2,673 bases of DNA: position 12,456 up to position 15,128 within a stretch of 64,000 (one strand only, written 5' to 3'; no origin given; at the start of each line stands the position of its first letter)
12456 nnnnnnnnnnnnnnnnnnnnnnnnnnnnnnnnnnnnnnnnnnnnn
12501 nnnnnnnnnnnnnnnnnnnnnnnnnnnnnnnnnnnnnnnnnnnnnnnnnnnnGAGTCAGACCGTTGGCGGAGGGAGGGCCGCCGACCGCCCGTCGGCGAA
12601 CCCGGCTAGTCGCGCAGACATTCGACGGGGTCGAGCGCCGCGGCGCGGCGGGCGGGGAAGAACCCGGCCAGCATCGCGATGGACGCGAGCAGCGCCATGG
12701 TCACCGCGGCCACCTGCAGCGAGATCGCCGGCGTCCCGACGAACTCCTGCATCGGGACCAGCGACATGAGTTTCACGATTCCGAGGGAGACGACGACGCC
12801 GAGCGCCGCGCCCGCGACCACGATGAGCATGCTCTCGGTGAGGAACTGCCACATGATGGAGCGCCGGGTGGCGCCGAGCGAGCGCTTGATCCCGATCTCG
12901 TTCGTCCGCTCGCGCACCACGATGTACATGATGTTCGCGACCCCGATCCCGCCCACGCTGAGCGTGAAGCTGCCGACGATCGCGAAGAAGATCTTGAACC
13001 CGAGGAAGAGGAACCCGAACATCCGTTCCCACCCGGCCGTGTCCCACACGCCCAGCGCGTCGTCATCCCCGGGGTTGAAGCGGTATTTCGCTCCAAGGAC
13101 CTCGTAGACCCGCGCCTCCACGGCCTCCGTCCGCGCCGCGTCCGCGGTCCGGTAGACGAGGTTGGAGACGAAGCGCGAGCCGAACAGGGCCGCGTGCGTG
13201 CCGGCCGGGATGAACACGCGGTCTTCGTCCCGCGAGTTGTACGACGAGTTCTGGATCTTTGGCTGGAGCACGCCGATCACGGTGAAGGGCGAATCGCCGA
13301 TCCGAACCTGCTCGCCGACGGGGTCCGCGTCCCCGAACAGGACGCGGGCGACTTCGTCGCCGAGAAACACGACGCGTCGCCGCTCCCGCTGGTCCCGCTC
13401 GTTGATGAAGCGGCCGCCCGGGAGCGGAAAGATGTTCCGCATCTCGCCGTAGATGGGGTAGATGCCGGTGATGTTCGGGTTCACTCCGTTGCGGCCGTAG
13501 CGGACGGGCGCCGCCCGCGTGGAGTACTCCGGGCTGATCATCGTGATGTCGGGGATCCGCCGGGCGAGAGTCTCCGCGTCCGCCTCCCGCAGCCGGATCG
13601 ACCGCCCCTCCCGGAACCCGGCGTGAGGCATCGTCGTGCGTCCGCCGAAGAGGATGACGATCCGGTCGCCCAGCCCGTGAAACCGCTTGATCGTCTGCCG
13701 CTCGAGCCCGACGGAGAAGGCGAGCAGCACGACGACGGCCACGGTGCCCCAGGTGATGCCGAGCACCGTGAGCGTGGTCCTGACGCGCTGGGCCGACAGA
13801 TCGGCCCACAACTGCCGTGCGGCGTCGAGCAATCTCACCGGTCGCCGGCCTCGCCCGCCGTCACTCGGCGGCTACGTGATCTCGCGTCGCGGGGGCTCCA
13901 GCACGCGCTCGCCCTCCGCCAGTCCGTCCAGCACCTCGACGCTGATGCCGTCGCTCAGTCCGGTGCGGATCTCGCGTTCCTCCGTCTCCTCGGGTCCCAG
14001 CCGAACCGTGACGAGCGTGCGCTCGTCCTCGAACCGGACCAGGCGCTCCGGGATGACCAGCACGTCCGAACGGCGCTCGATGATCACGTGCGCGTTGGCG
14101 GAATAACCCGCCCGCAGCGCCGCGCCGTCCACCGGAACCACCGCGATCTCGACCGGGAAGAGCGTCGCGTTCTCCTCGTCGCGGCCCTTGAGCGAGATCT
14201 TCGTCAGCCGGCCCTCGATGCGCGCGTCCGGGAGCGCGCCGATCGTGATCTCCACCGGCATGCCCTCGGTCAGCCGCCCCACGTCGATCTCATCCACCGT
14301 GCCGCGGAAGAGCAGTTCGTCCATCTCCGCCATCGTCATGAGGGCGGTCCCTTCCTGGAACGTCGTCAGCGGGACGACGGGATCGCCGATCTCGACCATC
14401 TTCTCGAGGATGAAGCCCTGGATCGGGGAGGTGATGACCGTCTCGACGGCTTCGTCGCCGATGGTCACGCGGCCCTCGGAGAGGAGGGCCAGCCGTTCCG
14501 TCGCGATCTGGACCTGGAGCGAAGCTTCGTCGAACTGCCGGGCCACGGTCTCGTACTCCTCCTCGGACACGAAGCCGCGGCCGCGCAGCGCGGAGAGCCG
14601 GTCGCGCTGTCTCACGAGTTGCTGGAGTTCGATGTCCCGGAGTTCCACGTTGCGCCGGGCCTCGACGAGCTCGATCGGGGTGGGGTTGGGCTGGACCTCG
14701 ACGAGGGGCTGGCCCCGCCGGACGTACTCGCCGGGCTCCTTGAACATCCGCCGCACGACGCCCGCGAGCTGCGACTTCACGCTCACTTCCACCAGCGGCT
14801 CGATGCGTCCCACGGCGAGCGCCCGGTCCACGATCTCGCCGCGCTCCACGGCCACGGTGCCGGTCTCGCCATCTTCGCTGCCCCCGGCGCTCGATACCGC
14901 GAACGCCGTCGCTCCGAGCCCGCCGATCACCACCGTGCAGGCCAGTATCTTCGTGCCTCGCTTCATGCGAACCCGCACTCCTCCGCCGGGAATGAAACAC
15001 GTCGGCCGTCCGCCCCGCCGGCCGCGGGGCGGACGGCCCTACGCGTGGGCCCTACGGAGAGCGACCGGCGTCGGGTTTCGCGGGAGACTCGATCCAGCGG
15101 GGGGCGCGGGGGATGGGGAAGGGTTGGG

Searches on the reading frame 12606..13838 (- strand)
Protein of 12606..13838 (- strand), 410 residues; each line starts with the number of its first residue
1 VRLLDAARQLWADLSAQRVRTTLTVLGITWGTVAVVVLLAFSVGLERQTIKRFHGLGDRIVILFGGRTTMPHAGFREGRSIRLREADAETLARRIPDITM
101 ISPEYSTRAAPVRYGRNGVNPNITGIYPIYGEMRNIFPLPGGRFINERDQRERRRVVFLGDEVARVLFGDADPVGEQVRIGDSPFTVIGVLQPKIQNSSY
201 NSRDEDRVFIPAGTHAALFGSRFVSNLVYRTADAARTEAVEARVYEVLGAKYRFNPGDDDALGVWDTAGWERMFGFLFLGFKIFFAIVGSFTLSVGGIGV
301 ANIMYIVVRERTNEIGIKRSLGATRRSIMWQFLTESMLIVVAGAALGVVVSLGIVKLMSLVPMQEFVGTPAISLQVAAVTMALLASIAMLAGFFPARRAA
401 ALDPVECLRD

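Call 32: search_protein_families(library=pfam, proteins=[window:12606-13838:-], max_evalue=0.00001)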
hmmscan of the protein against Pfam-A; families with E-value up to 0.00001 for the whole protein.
window:12606-13838:- (410 aa): 2 families
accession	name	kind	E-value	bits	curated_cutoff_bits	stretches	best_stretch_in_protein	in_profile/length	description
PF12704.14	MacB_PCD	-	6.8e-39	134.7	27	1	21-244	1-204/207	MacB-like periplasmic core domain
PF02687.27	FtsX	-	1.7e-18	67.3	25.5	1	287-403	2-119/120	FtsX-like permease C-terminal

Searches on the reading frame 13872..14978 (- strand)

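Call 32: search_protein_families(library=pfam, proteins=[window:13872-14978:-], max_evalue=0.00001)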
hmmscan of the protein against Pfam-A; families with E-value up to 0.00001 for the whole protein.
window:13872-14978:- (368 aa): 2 families
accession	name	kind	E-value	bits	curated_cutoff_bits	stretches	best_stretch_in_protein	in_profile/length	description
PF13437.12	HlyD_3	-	2.8e-15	57.4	22.2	1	181-291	1-106/106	HlyD family secretion protein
PF16576.10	HlyD_D23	-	1.1e-12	48.1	30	1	65-261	20-184/214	Barrel-sandwich domain of CusB or HlyD membrane-fusion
